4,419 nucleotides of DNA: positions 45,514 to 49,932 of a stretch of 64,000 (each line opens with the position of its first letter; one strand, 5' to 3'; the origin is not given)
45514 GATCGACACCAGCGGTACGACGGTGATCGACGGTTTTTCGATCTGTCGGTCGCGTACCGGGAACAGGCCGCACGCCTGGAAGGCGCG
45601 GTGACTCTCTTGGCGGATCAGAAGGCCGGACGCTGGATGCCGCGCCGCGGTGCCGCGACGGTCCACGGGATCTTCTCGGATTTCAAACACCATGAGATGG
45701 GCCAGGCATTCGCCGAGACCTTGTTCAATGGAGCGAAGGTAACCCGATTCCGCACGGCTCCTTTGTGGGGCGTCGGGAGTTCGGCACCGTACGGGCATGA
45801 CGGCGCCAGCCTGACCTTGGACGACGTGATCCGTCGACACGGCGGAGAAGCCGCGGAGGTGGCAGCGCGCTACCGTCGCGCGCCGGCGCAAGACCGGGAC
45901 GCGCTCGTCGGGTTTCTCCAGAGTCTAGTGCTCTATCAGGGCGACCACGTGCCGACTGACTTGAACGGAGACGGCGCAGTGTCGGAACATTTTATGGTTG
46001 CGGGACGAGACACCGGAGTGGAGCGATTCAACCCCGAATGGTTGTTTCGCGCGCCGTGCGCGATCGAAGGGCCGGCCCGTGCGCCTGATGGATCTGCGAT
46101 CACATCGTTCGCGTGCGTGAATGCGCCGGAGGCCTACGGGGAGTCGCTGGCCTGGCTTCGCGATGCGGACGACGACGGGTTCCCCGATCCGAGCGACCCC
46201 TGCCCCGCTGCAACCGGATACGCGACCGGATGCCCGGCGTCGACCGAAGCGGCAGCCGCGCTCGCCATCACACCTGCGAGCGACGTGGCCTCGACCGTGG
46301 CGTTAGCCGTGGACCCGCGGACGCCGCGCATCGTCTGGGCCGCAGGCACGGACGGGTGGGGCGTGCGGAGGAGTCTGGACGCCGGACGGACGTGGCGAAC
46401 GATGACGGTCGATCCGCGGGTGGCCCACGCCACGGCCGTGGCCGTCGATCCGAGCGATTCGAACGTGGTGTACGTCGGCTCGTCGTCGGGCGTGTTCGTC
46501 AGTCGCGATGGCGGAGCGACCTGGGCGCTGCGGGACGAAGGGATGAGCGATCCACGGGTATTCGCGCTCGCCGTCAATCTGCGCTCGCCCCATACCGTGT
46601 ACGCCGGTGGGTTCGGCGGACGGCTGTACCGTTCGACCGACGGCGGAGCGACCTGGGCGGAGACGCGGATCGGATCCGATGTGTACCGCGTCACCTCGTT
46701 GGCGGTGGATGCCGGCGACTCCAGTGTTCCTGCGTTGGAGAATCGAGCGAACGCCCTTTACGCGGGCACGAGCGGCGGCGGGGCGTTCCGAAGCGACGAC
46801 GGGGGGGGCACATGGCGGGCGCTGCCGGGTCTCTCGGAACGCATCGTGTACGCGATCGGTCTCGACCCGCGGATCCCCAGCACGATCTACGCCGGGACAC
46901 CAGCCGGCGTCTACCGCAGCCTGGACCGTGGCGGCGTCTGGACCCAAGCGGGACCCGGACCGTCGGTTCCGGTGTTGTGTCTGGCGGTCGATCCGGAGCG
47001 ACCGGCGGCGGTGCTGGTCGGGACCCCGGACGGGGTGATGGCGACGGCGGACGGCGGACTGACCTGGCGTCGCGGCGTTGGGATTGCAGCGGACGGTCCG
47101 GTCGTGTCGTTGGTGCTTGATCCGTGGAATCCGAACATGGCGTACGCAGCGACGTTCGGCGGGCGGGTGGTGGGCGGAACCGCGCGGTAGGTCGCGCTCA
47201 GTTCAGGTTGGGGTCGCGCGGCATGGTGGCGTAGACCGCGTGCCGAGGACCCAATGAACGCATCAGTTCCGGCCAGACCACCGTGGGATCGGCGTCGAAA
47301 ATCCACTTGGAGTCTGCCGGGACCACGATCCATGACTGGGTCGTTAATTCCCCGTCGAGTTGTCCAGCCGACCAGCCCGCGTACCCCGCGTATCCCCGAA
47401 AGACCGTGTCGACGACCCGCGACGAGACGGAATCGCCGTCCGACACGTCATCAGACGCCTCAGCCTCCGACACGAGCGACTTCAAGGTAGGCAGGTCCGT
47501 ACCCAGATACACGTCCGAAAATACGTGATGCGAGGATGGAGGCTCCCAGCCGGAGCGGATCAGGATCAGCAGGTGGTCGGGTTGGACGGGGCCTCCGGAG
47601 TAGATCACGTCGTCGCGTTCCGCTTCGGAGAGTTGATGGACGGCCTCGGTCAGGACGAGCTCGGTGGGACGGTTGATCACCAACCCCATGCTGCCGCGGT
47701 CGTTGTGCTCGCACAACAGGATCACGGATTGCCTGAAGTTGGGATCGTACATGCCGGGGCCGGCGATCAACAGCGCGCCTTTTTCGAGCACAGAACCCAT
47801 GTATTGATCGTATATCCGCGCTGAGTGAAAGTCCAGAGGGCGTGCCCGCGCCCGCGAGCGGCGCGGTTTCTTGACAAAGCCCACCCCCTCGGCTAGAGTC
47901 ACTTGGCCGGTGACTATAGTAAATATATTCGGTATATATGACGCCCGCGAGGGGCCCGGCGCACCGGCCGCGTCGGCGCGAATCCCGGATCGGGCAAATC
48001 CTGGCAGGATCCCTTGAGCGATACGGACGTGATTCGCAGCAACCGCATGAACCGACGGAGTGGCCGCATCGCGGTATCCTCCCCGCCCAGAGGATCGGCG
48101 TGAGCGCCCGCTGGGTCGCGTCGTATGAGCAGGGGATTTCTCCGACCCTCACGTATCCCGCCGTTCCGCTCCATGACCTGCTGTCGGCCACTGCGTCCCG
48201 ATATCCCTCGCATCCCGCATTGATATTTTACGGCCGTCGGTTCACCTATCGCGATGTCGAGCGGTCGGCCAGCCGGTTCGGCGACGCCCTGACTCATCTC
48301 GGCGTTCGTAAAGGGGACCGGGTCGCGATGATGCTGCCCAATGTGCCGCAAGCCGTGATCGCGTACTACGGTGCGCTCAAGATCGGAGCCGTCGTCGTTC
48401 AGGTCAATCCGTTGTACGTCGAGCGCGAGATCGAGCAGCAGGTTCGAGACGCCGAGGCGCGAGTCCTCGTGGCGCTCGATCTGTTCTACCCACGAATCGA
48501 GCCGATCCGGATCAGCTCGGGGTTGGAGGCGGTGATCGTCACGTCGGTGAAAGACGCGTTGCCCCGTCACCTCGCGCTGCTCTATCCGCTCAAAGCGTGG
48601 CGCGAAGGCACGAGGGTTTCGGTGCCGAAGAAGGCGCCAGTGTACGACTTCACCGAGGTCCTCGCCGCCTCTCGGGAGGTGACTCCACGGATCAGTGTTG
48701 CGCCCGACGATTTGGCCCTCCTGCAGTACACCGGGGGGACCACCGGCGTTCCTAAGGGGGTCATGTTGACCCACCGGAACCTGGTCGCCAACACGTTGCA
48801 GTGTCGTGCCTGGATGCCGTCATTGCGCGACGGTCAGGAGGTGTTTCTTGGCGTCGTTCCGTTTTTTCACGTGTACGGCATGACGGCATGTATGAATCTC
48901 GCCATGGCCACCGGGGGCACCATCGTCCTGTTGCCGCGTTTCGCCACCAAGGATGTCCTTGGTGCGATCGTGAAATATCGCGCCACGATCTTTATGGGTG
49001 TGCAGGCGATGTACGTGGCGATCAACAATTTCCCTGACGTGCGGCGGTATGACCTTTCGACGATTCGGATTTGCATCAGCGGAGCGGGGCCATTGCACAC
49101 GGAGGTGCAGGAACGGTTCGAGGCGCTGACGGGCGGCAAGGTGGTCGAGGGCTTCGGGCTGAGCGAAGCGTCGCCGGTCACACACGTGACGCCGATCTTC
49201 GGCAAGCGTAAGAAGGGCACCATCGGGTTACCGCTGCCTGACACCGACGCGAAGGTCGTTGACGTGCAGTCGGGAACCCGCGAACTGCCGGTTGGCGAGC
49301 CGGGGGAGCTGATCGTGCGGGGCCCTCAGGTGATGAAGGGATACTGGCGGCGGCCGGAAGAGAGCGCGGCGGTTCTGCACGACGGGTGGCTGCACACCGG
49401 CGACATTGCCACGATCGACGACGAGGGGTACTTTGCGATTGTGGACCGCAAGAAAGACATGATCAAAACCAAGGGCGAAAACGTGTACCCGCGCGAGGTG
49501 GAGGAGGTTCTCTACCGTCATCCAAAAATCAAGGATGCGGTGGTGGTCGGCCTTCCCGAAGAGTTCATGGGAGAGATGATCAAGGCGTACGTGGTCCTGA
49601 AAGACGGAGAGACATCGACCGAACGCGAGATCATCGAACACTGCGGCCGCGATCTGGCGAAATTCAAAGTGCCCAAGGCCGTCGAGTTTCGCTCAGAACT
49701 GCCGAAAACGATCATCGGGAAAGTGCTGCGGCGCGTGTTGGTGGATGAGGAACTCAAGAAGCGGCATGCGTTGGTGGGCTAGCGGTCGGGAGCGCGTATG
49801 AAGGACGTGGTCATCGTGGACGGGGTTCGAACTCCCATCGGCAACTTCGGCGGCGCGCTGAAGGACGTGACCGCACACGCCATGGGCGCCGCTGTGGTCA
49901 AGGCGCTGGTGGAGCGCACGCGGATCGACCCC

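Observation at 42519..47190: Candidate new exported redox system: FG-GAP/ASPIC-UnbV lipoprotein plus di-heme enzyme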

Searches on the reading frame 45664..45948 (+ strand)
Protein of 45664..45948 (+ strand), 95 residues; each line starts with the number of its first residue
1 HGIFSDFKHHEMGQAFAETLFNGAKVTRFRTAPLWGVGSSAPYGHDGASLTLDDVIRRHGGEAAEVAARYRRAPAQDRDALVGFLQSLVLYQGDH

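Call 38: find_related_loci(query=A2, collection=metagenome_contigs, flank=10000)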
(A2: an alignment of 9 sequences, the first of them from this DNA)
Query A2 (95 aa) in metagenome_contigs; peptide patterns used: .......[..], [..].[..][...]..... (x = any residue, [..] = any of these).
600 stretches matched a pattern (row limit reached: there are more); 580 encode a relative of the query (tblastn E <= 1e-3); the best 80 are kept; 80 distinct loci.
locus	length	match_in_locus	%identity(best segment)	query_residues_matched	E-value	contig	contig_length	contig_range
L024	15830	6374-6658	77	1-95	2e-47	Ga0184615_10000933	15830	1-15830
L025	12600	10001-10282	55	2-95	6e-34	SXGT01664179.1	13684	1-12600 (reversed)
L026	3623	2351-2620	58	2-91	3e-33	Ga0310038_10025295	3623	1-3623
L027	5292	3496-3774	59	2-94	5e-33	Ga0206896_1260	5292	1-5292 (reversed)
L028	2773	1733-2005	57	2-92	2e-32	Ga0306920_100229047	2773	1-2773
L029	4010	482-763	54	2-95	1e-31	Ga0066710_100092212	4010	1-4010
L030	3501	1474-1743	57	2-91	3e-31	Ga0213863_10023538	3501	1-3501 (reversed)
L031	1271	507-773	60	2-90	1e-31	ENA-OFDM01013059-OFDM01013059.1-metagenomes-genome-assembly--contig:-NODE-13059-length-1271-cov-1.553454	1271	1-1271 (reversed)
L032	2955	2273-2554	51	1-94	7e-30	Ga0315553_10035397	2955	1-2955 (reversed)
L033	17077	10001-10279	56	2-94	1e-29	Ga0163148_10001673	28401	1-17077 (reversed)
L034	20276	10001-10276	54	1-92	2e-29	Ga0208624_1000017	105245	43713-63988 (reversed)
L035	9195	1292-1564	57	1-91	1e-27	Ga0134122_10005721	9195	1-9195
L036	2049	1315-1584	52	2-91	8e-27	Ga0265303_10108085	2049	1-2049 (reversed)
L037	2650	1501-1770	58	2-91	8e-26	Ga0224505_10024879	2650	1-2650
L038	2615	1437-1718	50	2-95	1e-25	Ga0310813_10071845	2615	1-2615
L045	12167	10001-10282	46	3-90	2e-19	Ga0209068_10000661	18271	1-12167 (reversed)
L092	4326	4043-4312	42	3-88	1e-15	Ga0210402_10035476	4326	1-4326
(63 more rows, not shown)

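Call 43: search_protein_families(library=pfam, proteins=[L092:968-2800:+, L092:2855-4315:+, L045:7476-8729:+, L045:8726-10294:+, L045:10114-11958:+, L045:7332-8342:-, L045:6233-7267:-], max_evalue=0.001)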
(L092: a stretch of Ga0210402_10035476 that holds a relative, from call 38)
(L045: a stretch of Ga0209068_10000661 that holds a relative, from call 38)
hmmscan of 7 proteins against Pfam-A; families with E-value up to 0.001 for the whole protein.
L092:968-2800:+ (610 aa): 3 families
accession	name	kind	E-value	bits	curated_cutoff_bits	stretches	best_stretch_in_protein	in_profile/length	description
PF13517.12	FG-GAP_3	-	1.6e-60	202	26.9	6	304-371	1-61/61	FG-GAP-like repeat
PF01839.29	FG-GAP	-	1.1e-26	92.7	22.1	3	297-320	2-25/37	FG-GAP repeat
PF07593.17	UnbV_ASPIC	-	4.6e-21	74.9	23.4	1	527-593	1-67/68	ASPIC and UnbV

L092:2855-4315:+ (486 aa): 3 families
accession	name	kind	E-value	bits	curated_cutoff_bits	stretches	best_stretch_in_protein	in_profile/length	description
PF06537.16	DHOR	-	3.3e-46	158.2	22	1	203-486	214-499/499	Di-haem oxidoreductase, putative peroxidase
PF00034.26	Cytochrom_C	-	8.3e-06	27.5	21.3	0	353-396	2-48/90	Cytochrome c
PF13442.11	Cytochrome_CBB3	-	6.8e-05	23.5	27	0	353-394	4-41/68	Cytochrome C oxidase, cbb3-type, subunit III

L045:7476-8729:+ (417 aa): 1 family
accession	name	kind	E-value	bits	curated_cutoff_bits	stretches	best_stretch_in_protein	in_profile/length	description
PF00480.26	ROK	-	1.3e-36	127.1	22.9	1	87-357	2-256/294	ROK family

L045:8726-10294:+ (522 aa): 1 family
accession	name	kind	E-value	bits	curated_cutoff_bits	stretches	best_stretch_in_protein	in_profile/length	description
PF06537.16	DHOR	-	5.1e-07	28.9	22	1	455-517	431-499/499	Di-haem oxidoreductase, putative peroxidase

L045:10114-11958:+ (614 aa): 3 families
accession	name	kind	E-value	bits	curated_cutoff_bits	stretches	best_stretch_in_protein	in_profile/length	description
PF13517.12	FG-GAP_3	-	9e-24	84.3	26.9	2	123-191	1-61/61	FG-GAP-like repeat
PF01839.29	FG-GAP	-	1.5e-12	47.5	22.1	0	342-357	1-16/37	FG-GAP repeat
PF07593.17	UnbV_ASPIC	-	1.8e-11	44.2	23.4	1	533-591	1-60/68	ASPIC and UnbV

L045:7332-8342:- (336 aa): 0 families

L045:6233-7267:- (344 aa): 2 families
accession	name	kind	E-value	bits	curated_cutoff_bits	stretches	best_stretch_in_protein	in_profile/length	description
PF13407.12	Peripla_BP_4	-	2e-61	208.2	35.1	1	29-285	1-257/258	Periplasmic binding protein domain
PF13377.12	Peripla_BP_3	-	9.7e-05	22.9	26.5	1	198-284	63-147/167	Periplasmic binding protein-like domain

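Call 89: search_solved_structures(query=A2, max_evalue=1, show_alignments=4)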
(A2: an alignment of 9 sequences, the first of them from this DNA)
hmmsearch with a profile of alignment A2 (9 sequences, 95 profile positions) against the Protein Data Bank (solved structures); distinct sequences matched with E-value up to 1: 17.
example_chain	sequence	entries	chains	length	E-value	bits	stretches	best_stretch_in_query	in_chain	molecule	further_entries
1eb7_A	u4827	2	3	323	0.00036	23.5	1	28-88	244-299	CYTOCHROME C551 PEROXIDASE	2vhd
6e1c_A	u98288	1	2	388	0.0013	21.8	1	23-58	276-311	Di-heme enzyme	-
1nml_A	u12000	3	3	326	0.0094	19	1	27-88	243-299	di-haem cytochrome c peroxidase | Cytochrome c peroxidase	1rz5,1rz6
2c1u_A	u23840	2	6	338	0.02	18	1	28-88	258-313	DI-HAEM CYTOCHROME C PEROXIDASE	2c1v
4aao_A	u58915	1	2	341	0.024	17.7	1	26-89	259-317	CYTOCHROME C551 PEROXIDASE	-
4aal_A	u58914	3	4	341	0.025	17.7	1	26-89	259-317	CYTOCHROME C551 PEROXIDASE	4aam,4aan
6qkn_A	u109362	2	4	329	0.084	15.9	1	29-88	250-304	Cytochrome-c peroxidase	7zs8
6fu3_A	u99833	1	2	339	0.089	15.9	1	29-88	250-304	Protein CcpR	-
3o5c_A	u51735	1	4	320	0.16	15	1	29-89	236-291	Cytochrome c551 peroxidase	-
1zzh_A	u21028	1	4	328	0.32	14.1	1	28-57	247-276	cytochrome c peroxidase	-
5c2v_C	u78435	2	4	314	0.39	13.8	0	25-88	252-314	HYDRAZINE SYNTHASE GAMMA SUBUNIT | Hypothetical (Di heme) protein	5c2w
8hdg_D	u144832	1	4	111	0.44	13.6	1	6-71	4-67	Uncharacterized protein DKFZp686B01123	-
1iqc_A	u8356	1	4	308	0.46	13.6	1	16-89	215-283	di-heme peroxidase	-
3hq7_A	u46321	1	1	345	0.68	13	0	28-89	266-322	Cytochrome c551 peroxidase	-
3hq6_A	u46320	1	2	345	0.71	13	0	28-89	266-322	Cytochrome c551 peroxidase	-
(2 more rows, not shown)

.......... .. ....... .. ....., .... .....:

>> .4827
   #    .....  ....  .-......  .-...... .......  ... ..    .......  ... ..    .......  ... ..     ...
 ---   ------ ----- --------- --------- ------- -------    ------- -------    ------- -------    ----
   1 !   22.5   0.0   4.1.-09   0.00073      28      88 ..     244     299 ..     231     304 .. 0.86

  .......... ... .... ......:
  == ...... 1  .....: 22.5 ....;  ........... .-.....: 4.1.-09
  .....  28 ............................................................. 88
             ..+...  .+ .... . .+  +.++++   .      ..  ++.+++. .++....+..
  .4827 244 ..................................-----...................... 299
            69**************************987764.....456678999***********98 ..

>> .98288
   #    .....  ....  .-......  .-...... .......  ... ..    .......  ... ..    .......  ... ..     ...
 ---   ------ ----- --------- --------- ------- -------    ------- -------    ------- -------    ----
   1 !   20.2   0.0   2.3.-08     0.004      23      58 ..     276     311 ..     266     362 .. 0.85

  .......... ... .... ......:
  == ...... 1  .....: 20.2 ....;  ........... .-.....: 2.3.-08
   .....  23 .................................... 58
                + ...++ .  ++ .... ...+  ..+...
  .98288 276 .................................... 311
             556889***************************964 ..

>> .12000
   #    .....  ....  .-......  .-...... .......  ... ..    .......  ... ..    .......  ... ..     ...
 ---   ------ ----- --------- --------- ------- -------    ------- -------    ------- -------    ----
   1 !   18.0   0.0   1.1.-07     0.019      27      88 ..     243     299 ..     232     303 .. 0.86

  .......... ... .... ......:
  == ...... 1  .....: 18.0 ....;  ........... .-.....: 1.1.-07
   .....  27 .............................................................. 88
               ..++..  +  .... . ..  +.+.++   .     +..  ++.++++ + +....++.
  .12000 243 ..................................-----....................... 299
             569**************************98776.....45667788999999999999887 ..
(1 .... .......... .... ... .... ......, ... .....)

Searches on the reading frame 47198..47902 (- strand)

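Call 10: search_protein_families(library=pfam, proteins=[window:47198-47902:-], max_evalue=0.001)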
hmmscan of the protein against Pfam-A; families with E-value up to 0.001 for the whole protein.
window:47198-47902:- (234 aa): 1 family
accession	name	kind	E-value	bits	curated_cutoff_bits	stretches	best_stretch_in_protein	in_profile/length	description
PF02622.21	DUF179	-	6.5e-42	143.6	27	1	49-218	1-157/157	AlgH-like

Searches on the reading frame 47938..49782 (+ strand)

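Call 10: search_protein_families(library=pfam, proteins=[window:47938-49782:+], max_evalue=0.001)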
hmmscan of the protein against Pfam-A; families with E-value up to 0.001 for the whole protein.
window:47938-49782:+ (614 aa): 2 families
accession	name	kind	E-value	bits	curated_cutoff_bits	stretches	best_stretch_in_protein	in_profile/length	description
PF00501.34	AMP-binding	-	7e-102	341.5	29.9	1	84-470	3-384/384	AMP-binding enzyme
PF13193.12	AMP-binding_C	-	6.4e-22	78.7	24.5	1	520-595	1-76/76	AMP-binding enzyme C-terminal domain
